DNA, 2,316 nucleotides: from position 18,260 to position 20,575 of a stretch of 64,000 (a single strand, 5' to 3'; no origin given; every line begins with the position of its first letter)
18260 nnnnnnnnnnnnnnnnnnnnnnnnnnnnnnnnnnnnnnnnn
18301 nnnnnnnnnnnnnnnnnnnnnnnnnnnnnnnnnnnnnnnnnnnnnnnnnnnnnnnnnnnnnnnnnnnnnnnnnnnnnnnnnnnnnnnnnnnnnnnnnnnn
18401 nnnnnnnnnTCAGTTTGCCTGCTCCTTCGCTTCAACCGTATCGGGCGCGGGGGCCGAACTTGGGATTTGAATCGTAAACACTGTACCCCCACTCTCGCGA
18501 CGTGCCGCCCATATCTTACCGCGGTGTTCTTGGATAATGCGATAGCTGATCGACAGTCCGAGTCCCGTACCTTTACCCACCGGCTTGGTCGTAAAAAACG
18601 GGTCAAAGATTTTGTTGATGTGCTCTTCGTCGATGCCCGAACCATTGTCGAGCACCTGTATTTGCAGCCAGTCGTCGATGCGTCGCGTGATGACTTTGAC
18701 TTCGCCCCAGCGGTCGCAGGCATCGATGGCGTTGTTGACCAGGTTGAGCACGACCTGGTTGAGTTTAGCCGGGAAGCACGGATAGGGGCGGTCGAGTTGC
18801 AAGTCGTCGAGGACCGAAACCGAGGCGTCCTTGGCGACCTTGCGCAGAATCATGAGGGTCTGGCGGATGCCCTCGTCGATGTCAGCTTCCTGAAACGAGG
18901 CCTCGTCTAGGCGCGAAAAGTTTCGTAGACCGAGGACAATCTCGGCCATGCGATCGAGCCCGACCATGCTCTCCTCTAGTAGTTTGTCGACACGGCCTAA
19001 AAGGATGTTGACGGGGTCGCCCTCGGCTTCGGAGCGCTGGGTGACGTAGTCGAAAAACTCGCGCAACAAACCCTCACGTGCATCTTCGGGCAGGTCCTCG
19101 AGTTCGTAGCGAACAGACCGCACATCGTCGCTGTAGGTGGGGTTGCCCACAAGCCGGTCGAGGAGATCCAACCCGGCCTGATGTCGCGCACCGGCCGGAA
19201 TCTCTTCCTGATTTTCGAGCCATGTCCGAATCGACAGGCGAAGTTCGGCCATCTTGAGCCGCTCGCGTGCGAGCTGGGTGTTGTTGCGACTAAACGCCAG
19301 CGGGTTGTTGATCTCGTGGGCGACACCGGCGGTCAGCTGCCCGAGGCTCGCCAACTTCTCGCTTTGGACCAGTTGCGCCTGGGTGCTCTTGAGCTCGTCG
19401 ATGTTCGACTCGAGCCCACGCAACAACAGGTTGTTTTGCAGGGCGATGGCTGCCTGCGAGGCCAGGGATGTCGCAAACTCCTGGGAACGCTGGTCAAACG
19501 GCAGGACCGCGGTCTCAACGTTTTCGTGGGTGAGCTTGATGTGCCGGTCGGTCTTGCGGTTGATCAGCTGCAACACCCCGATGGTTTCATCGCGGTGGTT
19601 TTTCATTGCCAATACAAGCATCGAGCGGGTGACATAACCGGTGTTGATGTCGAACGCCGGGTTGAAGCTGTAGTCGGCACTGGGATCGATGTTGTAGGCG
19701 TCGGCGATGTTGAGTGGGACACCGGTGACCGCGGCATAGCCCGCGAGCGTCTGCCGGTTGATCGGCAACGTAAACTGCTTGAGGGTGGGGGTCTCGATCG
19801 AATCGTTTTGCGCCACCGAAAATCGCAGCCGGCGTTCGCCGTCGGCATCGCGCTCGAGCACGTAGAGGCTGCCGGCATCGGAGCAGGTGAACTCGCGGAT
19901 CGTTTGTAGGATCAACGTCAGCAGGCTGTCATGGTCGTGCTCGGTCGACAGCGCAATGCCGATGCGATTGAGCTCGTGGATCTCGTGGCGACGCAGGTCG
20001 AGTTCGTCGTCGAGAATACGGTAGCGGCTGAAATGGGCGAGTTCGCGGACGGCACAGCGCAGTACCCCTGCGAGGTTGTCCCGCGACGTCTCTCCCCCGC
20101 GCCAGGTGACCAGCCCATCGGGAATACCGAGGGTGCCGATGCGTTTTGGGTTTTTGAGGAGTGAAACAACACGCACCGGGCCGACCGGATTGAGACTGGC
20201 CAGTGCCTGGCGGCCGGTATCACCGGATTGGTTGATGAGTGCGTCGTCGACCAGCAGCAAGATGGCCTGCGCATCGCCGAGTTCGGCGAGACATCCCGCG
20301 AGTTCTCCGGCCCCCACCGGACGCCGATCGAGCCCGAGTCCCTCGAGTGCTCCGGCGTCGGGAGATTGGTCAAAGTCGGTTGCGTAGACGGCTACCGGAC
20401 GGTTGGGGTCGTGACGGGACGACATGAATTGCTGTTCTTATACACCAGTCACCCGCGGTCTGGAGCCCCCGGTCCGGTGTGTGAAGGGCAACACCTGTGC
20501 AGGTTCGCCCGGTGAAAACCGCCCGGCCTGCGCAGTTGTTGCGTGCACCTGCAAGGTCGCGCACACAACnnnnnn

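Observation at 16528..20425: GAF sensor kinase, tryptophanase/TPL-family lyase and stand-alone receiver encoded as one overlapping operon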

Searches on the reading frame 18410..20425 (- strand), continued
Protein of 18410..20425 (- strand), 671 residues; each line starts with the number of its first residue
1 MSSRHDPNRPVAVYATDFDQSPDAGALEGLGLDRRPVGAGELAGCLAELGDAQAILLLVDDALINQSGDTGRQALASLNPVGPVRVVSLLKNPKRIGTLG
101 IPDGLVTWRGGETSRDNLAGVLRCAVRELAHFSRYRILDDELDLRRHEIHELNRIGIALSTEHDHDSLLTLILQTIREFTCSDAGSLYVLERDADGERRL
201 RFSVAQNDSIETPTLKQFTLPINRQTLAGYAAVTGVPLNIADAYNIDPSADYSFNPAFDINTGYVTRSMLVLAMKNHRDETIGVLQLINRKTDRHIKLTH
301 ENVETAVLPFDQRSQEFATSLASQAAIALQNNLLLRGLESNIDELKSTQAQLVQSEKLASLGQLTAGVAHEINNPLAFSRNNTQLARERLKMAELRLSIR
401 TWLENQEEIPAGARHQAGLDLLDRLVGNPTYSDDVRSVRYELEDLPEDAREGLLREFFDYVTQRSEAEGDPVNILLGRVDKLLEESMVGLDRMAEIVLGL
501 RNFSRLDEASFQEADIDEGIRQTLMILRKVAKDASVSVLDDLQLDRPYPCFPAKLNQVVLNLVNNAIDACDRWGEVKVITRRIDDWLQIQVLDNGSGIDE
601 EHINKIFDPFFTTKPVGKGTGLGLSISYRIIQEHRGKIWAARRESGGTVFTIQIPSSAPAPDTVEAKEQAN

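Call 56: predict_structure(alignment_id=A2)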
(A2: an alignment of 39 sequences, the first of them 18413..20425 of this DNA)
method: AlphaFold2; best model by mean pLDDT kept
length: 671 residues; sequences in the alignment: 39
mean_pLDDT: 84.8   pTM: 0.52
mean pLDDT of the five models: 84.8, 83.6, 82.2, 82.0, 81.9
residues with pLDDT >= 90: 270; 70-90: 322; 50-70: 67; < 50: 12
segments of 3 or more residues with pLDDT < 50: 1-4, 664-671
pLDDT, mean of each block of 10 residues (from residue 1): 56 94 90 92 90 90 90 85 87 84 72 82 90 86 87 87 87 93 94 91 84 69 94 95 93 89 89 94 96 87 91 92 92 86 78 61 60 78 89 89 84 87 88 91 88 91 87 88 86 71 62 90 84 91 93 88 88 93 95 85 76 62 77 89 88 84 46 34
secondary structure, 60 per line:
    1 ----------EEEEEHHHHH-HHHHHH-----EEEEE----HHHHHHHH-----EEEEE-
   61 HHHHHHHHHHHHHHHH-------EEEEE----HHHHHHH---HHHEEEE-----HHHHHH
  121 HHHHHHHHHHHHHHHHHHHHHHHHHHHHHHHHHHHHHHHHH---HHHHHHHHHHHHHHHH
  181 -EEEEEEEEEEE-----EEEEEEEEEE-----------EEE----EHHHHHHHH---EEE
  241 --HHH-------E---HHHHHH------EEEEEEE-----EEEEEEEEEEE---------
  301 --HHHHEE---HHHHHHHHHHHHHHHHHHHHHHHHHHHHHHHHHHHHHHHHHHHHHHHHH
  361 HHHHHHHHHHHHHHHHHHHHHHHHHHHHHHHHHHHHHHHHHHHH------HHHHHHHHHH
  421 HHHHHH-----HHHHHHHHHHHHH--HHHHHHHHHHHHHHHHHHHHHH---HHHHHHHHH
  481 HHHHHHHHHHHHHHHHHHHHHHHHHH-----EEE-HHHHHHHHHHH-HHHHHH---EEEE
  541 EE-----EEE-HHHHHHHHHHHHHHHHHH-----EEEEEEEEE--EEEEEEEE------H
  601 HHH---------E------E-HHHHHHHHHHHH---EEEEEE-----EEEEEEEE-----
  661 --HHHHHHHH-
elements in order: E11-15 H16-20 H22-27 E33-37 H42-49 E55-59 H61-76 E84-88 H93-99 E106-109 H115-161 H165-180 E182-192 E198-207 E219-221 H227-234 E238-240 H257-262 E269-275 E281-291 H303-306 H312-404 H411-426 H432-444 H447-468 H472-506 E512-514 H516-526 H528-533 E537-542 E548-550 H552-569 E575-583 E586-593 H600-603 H622-633 E637-642 E648-655 H663-670
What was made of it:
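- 20096..20395 (-): N-terminal (beta-alpha)5 receiver-like domain of the kinase (residues 11-110), probably a pseudo-receiver. Secondary-structure order in the model (call 56).
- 19013..19213 (-): About 65-residue three-helix insert at the tip of the DHp hairpin (residues 405-471), specific to this kinase family. Helices 411-426, 432-444 and 447-468 in the model (call 56).
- Closest known: REC-GAF-histidine kinases and GAF-A of PDE5 / CyaB2. Different: The DHp carries a ~65-residue insert (call 56).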

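Call 70: search_solved_structures(query=A4, max_evalue=10, show_alignments=2)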
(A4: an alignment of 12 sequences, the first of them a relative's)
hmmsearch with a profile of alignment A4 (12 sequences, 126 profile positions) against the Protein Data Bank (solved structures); distinct sequences matched with E-value up to 10: 5.
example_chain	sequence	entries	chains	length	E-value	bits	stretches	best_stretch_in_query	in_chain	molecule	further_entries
6pc1_A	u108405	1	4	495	0.13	15.2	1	9-48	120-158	Guanosine pentaphosphate phosphohydrolase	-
8any_A5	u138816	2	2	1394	0.4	13.7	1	51-99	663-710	Leucine-rich PPR motif-containing protein, mitochondrial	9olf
6a6f_A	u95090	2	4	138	0.73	12.8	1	46-101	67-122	Iron-sulfur cluster assembly scaffold protein NifU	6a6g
6pc0_A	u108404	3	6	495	0.81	12.7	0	9-48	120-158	Guanosine pentaphosphate phosphohydrolase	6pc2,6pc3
2g4r_A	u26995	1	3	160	1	12.4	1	22-70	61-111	molybdopterin biosynthesis Mog protein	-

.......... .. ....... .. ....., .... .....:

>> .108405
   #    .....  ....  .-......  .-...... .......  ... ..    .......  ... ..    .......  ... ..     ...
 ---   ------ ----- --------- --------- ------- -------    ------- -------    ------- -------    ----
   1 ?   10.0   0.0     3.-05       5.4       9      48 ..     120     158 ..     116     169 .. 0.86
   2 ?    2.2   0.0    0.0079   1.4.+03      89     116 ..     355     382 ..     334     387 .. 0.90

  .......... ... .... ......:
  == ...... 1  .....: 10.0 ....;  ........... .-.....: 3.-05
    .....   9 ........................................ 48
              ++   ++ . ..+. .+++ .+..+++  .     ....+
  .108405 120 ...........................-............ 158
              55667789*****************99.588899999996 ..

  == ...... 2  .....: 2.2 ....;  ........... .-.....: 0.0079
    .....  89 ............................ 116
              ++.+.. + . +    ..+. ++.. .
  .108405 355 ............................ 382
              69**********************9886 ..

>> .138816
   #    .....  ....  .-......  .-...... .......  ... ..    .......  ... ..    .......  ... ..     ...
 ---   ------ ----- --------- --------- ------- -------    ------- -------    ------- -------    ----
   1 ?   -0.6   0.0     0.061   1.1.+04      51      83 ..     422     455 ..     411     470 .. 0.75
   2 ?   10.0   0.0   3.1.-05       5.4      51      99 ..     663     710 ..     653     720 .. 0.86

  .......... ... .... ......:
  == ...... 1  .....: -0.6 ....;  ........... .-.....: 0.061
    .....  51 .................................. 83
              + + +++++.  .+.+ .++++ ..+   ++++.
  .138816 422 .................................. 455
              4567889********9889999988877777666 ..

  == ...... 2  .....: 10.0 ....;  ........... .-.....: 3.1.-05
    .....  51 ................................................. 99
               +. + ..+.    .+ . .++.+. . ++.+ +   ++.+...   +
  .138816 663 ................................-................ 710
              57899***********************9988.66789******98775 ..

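Call 71: search_protein_families(library=pfam, alignment_id=A4, max_evalue=10)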
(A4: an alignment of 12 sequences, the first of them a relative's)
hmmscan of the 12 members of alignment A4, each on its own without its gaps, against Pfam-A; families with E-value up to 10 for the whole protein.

A. member 1, L169:12357-12737:+ (127 aa): 0 families

B. families by the number of members that match (of 12 scanned): 1 family
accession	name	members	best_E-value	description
PF14959.11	GSAP-16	3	0.0079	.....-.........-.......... protein C-term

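Call 77: fold_search(model_id=the predicted structure, library=pdb)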
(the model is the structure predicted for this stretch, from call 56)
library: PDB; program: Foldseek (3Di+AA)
matches with E <= 10: 1259; with E <= 0.001: 535
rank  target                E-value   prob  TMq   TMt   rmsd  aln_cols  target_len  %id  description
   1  9a5d_A                2.6e-15  1.00  0.23  0.25  48.9       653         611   16  Integrative model of WALK-YYCH by crosslinking MS and deep learning (released 2024-09-18)
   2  9eut_A                3.4e-15  1.00  0.21  0.20  31.0       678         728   13  Cryo-EM structure of the full-length Pseudomonas aeruginosa bacteriophytochrome in its Pr state (released 2024-09-04)
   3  8upk_A                6.5e-14  1.00  0.22  0.20  30.6       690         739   15  Pr/Pfr heterodimer (hybrid) state of Stigmatella aurantiaca bacteriophytochrome 2 (released 2024-09-25)
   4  6rh0_A                2.1e-13  1.00  0.23  0.62  15.9       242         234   25  Revisiting pH-gated conformational switch. Complex HK853-RR468 pH 5.5 (released 2020-02-19)
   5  6rh8_A                2.6e-13  1.00  0.23  0.60  16.7       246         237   25  Revisiting pH-gated conformational switch. Complex HK853 mutant H260A -RR468 mutant D53A pH 5.3 (released 2020-02-19)
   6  5uht_A                3.1e-13  1.00  0.23  0.61   8.1       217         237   26  Structure of the Thermotoga maritima HK853-BeF3-RR468 complex at pH 5.0 (released 2017-12-27)
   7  6rgz_A                3.1e-13  1.00  0.23  0.61  16.0       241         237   24  Revisiting pH-gated conformational switch. Complex HK853-RR468 pH 6.5 (released 2020-02-19)
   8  4jav_B                3.3e-13  1.00  0.21  0.55  21.1       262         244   26  Structural basis of a rationally rewired protein-protein interface (HK853wt and RR468mutant V13P, L14I, I17M and N21V) (released 2013-09-04)
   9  6rh0_B                3.8e-13  1.00  0.23  0.61  12.9       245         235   24  Revisiting pH-gated conformational switch. Complex HK853-RR468 pH 5.5 (released 2020-02-19)
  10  4jav_A                4.4e-13  1.00  0.22  0.55  21.1       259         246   26  Structural basis of a rationally rewired protein-protein interface (HK853wt and RR468mutant V13P, L14I, I17M and N21V) (released 2013-09-04)
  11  8a7f_A                4.9e-13  1.00  0.22  0.39  24.4       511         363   17  Crystal structure of a chimeric LOV-Histidine kinase SB2F1-I66R mutant (asymmetrical variant, trigonal form with long  (released 2024-01-10)
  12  6rgy_B                5.5e-13  1.00  0.23  0.59  16.9       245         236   24  Revisiting pH-gated conformational switch. Complex HK853-RR468 pH 7.5 (released 2020-02-19)
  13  6rgy_A                6.4e-13  1.00  0.23  0.60  16.7       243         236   25  Revisiting pH-gated conformational switch. Complex HK853-RR468 pH 7.5 (released 2020-02-19)
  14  8a6x_B                6.4e-13  1.00  0.21  0.38  24.8       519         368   16  Crystal structure of a chimeric LOV-Histidine kinase SB2F1 (asymmetrical variant, trigonal form with long c axis) (released 2024-01-10)
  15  4gcz_A                7.1e-13  1.00  0.23  0.39  17.0       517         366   16  Structure of a blue-light photoreceptor (released 2013-06-19)
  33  6oap_A                5.7e-12  1.00  0.31  0.60   6.7       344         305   16  Crystal structure of a dual sensor histidine kinase in the green-light absorbing Pg state (released 2019-09-18)
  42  6oap_B                2.6e-11  1.00  0.30  0.54   7.2       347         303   16  Crystal structure of a dual sensor histidine kinase in the green-light absorbing Pg state (released 2019-09-18)
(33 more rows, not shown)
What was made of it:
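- Closest known: REC-GAF-histidine kinases and GAF-A of PDE5 / CyaB2. Same: The overall REC-like/GAF/DHp/CA layout resembles dual-sensor kinases such as PDB 6oap (call 77).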

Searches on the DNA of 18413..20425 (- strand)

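Call 79: search_rna_families(source=L169, start=6000, end=14200, threshold=evalue, max_evalue=1)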
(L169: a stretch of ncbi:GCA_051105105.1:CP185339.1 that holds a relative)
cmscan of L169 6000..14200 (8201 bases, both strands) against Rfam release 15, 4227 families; matches with E-value up to 1: 0.
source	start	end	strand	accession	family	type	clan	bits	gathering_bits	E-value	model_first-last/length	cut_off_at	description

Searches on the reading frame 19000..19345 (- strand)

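Call 30: search_protein_families(library=pfam, proteins=[window:19000-19345:-], max_evalue=1)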
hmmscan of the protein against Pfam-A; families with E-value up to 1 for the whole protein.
window:19000-19345:- (115 aa): 1 family
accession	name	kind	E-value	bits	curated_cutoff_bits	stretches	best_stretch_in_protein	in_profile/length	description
PF00512.31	HisKA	-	6e-06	26.7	26.9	1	2-38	3-39/66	His Kinase A (phospho-acceptor) domain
